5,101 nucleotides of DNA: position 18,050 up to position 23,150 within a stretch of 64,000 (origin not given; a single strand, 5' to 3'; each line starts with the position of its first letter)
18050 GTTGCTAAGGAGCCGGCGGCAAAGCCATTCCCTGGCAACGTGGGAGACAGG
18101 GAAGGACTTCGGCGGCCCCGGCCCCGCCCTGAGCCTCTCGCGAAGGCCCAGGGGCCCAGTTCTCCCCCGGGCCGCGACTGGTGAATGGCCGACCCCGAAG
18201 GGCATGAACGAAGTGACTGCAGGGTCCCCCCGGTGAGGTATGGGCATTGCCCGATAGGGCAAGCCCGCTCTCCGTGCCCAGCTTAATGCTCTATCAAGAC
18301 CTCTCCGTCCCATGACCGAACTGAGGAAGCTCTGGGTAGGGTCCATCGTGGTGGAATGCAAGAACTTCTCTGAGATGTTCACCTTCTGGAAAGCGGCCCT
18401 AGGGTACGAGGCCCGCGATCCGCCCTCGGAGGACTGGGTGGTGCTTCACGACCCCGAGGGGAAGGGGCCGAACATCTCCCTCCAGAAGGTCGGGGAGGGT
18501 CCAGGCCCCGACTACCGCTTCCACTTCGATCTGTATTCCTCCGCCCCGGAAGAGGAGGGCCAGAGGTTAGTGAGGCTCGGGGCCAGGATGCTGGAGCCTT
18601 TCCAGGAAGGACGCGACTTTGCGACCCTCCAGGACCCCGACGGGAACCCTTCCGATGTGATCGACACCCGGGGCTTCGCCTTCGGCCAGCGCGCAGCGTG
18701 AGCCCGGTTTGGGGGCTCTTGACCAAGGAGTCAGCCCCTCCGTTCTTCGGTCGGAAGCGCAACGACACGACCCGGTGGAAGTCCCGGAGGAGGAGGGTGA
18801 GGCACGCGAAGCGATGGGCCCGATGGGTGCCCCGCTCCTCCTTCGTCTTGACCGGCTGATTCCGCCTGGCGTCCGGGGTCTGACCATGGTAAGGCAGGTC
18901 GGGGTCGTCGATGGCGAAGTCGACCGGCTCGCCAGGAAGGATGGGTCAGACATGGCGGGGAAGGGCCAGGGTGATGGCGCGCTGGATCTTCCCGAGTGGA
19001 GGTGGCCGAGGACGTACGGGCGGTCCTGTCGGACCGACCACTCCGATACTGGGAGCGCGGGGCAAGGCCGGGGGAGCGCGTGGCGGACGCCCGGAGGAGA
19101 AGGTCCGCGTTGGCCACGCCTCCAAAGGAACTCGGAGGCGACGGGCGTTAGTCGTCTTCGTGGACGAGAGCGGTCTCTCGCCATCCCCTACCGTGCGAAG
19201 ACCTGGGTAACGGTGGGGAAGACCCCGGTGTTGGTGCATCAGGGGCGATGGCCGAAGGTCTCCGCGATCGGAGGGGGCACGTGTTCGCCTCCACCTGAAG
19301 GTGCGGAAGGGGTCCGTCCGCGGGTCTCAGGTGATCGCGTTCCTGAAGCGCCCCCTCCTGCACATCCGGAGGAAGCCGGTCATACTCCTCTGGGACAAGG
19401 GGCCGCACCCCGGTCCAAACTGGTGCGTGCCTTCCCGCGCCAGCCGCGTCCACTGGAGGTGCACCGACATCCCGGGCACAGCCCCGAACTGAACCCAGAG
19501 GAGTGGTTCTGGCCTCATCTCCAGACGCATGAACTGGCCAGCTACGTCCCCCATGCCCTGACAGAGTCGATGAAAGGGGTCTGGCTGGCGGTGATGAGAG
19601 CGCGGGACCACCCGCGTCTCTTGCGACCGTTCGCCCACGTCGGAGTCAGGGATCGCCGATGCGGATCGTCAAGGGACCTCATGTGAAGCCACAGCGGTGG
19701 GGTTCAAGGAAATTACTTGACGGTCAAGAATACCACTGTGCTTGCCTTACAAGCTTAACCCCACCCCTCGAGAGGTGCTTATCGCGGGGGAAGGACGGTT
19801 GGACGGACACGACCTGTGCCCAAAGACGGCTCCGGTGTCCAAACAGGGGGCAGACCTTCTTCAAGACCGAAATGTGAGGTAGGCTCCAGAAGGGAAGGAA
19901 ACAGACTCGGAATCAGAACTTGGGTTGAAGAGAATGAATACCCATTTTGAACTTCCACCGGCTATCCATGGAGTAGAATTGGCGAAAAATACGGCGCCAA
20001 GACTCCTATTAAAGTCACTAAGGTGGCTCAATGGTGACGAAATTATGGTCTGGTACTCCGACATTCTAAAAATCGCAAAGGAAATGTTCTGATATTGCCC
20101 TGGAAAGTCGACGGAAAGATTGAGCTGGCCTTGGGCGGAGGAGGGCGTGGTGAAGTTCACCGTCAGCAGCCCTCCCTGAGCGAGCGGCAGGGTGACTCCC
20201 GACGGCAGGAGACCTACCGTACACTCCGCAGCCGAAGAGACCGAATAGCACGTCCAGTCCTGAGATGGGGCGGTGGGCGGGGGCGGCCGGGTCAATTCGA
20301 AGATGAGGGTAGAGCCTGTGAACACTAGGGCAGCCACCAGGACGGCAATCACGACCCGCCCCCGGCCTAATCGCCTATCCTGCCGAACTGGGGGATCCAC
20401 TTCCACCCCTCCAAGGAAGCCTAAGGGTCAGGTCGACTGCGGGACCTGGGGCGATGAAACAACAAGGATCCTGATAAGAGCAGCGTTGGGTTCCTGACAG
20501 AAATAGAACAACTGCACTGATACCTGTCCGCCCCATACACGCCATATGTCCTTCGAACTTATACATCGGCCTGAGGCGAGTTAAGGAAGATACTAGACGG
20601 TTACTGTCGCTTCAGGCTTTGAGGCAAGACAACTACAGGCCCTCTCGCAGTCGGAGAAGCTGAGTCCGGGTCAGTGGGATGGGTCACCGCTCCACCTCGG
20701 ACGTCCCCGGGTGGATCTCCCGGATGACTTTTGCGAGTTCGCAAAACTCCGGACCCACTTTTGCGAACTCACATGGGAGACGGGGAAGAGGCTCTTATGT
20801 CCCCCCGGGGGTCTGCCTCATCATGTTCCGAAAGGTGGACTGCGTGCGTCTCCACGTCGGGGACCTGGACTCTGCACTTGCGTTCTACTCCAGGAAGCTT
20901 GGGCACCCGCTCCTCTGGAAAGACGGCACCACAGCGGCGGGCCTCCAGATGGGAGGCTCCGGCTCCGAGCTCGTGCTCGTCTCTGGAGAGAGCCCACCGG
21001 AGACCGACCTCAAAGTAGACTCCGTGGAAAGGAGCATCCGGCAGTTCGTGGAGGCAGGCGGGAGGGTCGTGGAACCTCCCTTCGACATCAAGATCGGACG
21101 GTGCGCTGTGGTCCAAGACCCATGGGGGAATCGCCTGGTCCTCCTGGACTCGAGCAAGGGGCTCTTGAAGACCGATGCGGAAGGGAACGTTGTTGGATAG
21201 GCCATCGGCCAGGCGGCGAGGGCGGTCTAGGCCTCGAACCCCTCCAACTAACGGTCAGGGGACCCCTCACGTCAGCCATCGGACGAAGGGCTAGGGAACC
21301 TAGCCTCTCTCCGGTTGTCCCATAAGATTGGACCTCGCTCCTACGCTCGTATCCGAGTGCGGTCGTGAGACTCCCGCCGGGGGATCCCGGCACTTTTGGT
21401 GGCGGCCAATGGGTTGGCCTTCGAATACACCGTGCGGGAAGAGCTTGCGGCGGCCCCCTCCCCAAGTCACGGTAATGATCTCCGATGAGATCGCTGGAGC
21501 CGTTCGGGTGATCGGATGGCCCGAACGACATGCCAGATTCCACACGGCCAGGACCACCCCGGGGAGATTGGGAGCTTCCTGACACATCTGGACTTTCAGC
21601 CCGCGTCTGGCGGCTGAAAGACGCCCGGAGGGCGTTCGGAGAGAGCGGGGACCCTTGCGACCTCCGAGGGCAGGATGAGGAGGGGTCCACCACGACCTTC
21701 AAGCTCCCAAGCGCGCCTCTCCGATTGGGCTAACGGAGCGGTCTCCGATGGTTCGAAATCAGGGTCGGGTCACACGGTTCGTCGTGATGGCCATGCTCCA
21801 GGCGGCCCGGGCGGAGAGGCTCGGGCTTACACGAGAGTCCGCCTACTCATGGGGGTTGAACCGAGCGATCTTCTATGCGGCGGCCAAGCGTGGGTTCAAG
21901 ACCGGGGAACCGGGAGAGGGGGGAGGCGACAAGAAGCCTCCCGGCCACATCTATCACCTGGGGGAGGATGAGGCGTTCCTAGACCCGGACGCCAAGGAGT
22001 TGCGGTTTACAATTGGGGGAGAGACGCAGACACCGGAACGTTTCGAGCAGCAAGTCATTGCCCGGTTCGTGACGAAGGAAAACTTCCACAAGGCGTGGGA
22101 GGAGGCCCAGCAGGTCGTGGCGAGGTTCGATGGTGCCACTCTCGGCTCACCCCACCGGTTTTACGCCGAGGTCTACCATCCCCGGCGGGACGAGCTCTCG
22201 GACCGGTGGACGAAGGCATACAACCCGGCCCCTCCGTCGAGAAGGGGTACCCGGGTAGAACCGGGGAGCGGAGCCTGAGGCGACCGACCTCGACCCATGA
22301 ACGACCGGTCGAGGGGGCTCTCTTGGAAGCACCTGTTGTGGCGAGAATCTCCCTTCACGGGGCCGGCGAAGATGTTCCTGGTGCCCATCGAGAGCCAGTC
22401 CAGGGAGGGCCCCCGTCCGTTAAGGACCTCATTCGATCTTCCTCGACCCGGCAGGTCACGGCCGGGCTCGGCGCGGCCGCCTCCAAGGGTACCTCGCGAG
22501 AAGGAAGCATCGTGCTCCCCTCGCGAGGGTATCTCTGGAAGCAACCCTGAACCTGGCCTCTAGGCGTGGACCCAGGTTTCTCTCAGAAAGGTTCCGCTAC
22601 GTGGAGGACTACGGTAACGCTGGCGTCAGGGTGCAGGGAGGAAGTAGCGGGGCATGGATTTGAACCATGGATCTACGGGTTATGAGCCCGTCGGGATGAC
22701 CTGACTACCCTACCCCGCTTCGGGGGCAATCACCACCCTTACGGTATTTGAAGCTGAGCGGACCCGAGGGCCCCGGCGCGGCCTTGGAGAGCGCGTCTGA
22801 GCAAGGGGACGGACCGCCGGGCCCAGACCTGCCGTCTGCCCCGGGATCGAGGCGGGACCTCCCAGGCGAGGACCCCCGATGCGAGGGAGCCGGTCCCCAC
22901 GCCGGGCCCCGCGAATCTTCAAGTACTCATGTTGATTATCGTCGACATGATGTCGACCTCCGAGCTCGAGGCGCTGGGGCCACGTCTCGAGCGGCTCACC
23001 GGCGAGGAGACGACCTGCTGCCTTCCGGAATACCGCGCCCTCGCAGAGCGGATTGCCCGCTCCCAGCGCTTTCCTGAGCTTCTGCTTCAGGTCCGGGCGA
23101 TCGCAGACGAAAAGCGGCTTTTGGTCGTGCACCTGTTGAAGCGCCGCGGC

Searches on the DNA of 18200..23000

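Call 39: search_rna_families(source=window, start=18200, end=23000, threshold=evalue, max_evalue=1)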
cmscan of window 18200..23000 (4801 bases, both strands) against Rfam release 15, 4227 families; matches with E-value up to 1: 1.
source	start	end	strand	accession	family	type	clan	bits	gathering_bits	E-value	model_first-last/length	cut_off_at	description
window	22645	22719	-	RF00005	tRNA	Gene; tRNA;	CL00001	66.5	29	2.1e-13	1-71/71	no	tRNA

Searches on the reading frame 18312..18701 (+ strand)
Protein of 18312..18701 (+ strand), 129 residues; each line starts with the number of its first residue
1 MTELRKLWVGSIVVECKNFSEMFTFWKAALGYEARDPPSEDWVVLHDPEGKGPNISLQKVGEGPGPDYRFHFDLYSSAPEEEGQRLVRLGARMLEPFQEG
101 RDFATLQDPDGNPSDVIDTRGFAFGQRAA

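Call 8: search_protein_families(library=pfam, proteins=[window:18312-18701:+], max_evalue=0.01)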
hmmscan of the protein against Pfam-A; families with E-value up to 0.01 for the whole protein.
window:18312-18701:+ (129 aa): 1 family
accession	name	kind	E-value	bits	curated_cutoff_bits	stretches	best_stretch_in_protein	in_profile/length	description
PF18029.7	Glyoxalase_6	-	1.1e-21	77.9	23.6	1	11-116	1-105/106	Glyoxalase-like domain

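Call 10: find_encoding_contigs(protein=window:18312-18701:+, flank=10000, max_places=10)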
Protein window:18312-18701:+ (129 aa): 15 contigs read that carry it; 10 places shown.
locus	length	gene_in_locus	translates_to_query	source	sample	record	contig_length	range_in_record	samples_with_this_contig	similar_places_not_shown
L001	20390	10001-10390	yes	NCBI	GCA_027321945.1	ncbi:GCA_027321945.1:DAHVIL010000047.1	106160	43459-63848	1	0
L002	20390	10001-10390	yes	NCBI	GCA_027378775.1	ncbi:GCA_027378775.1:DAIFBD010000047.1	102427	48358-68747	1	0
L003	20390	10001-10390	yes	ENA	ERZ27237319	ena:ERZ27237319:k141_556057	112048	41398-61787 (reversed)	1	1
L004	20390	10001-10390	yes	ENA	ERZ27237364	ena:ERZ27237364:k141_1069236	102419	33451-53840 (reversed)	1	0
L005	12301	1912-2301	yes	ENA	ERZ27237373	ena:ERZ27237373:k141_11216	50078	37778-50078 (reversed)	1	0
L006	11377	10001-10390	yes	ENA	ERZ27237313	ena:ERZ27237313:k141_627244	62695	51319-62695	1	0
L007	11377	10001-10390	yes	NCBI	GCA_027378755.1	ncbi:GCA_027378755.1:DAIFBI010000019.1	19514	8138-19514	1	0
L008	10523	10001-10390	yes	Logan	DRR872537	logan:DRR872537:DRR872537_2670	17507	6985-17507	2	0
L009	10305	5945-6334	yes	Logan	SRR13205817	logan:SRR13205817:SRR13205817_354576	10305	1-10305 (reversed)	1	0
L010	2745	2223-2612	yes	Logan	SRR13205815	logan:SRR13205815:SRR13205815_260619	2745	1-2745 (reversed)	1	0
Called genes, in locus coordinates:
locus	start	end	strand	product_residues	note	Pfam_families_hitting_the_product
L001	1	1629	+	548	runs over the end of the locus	PF00329:Complex1_30kDa, PF00346:Complex1_49kDa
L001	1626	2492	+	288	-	PF12797:Fer4_2 (faint), PF12837:Fer4_6 (faint), PF13237:Fer4_10 (weak), PF12838:Fer4_7, PF13187:Fer4_9 (weak), PF14697:Fer4_21 (weak), PF00037:Fer4 (weak), PF01058:Oxidored_q6, +1 more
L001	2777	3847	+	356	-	PF01817:CM_2, PF02153:PDH_N (faint)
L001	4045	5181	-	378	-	PF15902:Sortilin-Vps10 (faint)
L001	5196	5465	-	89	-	PF02597:ThiS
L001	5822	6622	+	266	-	PF25213:HVO_A0261_N, PF01022:HTH_5 (weak), PF12802:MarR_2 (weak), PF09339:HTH_IclR (faint), PF08350:FilR1_middle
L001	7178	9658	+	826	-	PF22842:Pel9A-like_beta_helix, PF05048:NosD, PF13229:Beta_helix, PF00801:PKD, PF18911:PKD_4, PF00801:PKD, PF18911:PKD_4, PF00801:PKD, +1 more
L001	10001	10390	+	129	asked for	PF18029:Glyoxalase_6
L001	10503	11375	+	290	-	PF13358:DDE_3 (faint)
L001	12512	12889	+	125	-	PF00903:Glyoxalase, PF18029:Glyoxalase_6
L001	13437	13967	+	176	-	-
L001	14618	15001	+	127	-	PF01022:HTH_5, PF12840:HTH_20 (weak)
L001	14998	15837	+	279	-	PF13489:Methyltransf_23, PF01135:PCMT, PF01209:Ubie_methyltran, PF06325:PrmA, PF08241:Methyltransf_11, PF08242:Methyltransf_12, PF13649:Methyltransf_25, PF13847:Methyltransf_31, +1 more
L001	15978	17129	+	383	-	PF00155:Aminotran_1_2, PF01041:DegT_DnrJ_EryC1 (weak)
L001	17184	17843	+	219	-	PF04199:Cyclase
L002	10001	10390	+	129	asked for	PF18029:Glyoxalase_6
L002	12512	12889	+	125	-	PF00903:Glyoxalase, PF18029:Glyoxalase_6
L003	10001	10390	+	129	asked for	PF18029:Glyoxalase_6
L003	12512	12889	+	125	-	PF00903:Glyoxalase, PF18029:Glyoxalase_6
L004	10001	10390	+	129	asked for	PF18029:Glyoxalase_6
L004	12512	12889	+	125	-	PF00903:Glyoxalase, PF18029:Glyoxalase_6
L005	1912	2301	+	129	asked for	PF18029:Glyoxalase_6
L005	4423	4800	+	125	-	PF00903:Glyoxalase, PF18029:Glyoxalase_6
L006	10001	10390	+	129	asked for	PF18029:Glyoxalase_6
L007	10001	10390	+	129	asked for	PF18029:Glyoxalase_6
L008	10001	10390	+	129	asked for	PF18029:Glyoxalase_6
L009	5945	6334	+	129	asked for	PF18029:Glyoxalase_6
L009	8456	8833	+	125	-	PF00903:Glyoxalase, PF18029:Glyoxalase_6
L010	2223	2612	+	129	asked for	PF18029:Glyoxalase_6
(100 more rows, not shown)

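Call 47: search_protein_families(library=ncbifam, max_evalue=0.1, proteins=[window:18312-18701:+])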
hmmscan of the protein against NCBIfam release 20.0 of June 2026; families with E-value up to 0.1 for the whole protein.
window:18312-18701:+ (129 aa): 0 families

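Call 48: search_protein_families(library=phrogs, max_evalue=0.01, proteins=[window:18312-18701:+])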
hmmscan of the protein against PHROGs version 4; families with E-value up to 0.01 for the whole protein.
window:18312-18701:+ (129 aa): 0 families

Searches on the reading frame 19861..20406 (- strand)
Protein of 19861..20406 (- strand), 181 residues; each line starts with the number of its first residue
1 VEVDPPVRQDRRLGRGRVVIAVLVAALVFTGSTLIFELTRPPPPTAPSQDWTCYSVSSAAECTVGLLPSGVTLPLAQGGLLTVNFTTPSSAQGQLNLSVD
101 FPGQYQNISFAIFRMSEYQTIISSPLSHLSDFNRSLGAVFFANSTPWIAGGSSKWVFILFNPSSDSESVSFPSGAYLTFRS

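Call 8: search_protein_families(library=pfam, proteins=[window:19861-20406:-], max_evalue=0.01)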
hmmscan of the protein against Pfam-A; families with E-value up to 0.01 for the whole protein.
window:19861-20406:- (181 aa): 1 family
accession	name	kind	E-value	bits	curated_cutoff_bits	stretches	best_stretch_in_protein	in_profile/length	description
PF19747.4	DUF6234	-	0.00061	20.6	27.5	1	17-62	81-129/129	Family of unknown function (DUF6234)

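Call 19: find_homologous_proteins(query=window:19861-20406:-)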
Query window:19861-20406:- (181 aa): 4 proteins with E <= 0.001 among 604 candidates.
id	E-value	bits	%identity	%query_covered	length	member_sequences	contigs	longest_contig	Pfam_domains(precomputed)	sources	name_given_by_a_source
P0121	9.4e-112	389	99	99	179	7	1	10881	-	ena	-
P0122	7.7e-82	291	75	99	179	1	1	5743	-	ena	-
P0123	1.4e-66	242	67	96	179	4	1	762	-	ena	-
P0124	2.3e-43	166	92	47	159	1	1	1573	-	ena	-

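Call 22: find_encoding_contigs(protein=P0122, flank=8000, max_places=3)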
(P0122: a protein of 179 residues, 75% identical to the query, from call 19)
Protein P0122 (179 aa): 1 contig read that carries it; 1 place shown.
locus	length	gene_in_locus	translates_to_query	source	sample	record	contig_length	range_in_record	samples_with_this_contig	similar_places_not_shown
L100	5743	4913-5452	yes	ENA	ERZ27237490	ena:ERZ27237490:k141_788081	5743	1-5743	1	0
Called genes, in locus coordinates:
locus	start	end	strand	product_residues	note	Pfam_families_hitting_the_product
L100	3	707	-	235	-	?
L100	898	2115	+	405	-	PF00528:BPD_transp_1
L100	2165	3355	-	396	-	PF01609:DDE_Tnp_1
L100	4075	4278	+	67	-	-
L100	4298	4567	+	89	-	-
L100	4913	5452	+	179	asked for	-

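Call 47: search_protein_families(library=ncbifam, max_evalue=0.1, proteins=[window:19861-20406:-, L100:2165-3358:-])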
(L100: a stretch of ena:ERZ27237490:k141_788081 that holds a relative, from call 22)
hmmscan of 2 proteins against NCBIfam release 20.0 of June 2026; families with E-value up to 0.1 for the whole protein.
window:19861-20406:- (181 aa): 0 families

L100:2165-3358:- (397 aa): 5 families
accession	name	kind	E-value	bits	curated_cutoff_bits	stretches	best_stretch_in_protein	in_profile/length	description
NF049999.1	transpos_IS701_3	equivalog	4.3e-49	167.5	170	1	21-338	61-382/412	IS701 family transposase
NF033592.1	transpos_IS4_1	equivalog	7.1e-14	51.6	115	1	135-320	173-331/332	IS4 family transposase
NF033559.2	transpos_IS1634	equivalog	6.8e-08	32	100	1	256-336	362-438/483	IS1634 family transposase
NF049925.1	transpos_IS4_4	equivalog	7.3e-08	31.6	250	1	235-348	285-403/449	IS4 family transposase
NF033591.1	transpos_IS4_2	equivalog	0.00048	19.4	152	1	126-300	104-260/340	IS4 family transposase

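Call 48: search_protein_families(library=phrogs, max_evalue=0.01, proteins=[window:19861-20406:-])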
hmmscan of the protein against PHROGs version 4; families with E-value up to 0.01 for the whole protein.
window:19861-20406:- (181 aa): 0 families

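Call 82: find_encoding_contigs(protein=P0124, flank=3000, max_places=3)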
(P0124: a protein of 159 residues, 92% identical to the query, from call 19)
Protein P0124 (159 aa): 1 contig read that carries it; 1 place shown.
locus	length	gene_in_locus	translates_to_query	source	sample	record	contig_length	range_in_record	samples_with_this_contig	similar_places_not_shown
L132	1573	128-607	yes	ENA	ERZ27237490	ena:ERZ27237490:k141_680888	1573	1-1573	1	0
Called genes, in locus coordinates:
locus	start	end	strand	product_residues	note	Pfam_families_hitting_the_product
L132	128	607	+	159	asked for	-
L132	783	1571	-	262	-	?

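Call 92: find_related_loci(query=A5, collection=viral_contigs, flank=5000)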
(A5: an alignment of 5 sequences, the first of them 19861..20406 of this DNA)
Query A5 (181 aa) in viral_contigs; peptide patterns used: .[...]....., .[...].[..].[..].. (x = any residue, [..] = any of these).
124 stretches matched a pattern, but none encodes a relative of the query by tblastn (E <= 1e-3).
